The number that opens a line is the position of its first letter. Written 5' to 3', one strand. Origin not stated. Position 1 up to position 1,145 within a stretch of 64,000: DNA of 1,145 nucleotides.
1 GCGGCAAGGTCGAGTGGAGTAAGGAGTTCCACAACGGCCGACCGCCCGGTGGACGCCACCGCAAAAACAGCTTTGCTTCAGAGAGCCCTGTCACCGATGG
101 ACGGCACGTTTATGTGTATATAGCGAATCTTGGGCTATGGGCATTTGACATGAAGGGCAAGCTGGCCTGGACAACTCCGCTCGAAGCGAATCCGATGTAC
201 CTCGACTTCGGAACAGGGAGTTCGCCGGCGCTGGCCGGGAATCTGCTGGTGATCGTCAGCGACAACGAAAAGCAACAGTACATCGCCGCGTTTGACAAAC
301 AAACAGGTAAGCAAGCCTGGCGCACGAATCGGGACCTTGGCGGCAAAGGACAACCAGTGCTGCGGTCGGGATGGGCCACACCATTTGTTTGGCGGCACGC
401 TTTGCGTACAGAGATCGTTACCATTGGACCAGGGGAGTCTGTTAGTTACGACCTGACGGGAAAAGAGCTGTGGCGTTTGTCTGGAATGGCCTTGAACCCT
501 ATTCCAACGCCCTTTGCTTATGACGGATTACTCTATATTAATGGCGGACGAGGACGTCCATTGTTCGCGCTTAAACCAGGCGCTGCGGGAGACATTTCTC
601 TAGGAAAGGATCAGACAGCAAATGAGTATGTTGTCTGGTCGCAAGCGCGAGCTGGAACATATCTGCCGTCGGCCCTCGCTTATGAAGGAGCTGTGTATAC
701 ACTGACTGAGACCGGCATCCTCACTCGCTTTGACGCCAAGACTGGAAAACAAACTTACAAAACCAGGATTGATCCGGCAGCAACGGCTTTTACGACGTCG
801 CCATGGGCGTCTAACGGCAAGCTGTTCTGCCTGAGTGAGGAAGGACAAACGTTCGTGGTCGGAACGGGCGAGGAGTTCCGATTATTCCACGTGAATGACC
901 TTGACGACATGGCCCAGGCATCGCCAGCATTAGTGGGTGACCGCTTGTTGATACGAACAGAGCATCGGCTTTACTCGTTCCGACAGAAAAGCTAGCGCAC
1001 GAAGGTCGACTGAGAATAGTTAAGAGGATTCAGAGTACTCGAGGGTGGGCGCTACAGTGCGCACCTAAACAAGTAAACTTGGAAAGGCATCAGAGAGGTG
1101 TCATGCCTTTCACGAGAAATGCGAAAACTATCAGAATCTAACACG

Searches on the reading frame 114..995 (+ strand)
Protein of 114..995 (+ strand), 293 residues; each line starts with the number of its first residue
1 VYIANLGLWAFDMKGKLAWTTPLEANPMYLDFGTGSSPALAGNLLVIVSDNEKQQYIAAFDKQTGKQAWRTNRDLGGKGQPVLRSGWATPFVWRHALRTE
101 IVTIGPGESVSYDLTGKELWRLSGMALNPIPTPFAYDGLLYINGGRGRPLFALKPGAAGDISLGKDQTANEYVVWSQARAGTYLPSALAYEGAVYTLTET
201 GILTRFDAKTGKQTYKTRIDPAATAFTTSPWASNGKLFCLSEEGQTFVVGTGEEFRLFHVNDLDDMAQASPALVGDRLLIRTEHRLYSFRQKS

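Call 38: search_protein_families(library=pfam, proteins=[window:114-995:+], max_evalue=0.001)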
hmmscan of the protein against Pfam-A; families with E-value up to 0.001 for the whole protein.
window:114-995:+ (293 aa): 2 families
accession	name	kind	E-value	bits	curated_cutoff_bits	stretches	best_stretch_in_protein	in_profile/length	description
PF13360.13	PQQ_2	-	1.4e-13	51.5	27.6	2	10-122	47-144/233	Outer membrane protein assembly factor BamB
PF01011.28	PQQ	-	1.2e-06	28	26.7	1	33-82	535-585/595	Glucose/ethanol/alcohol dehydrogenase, beta-propeller domain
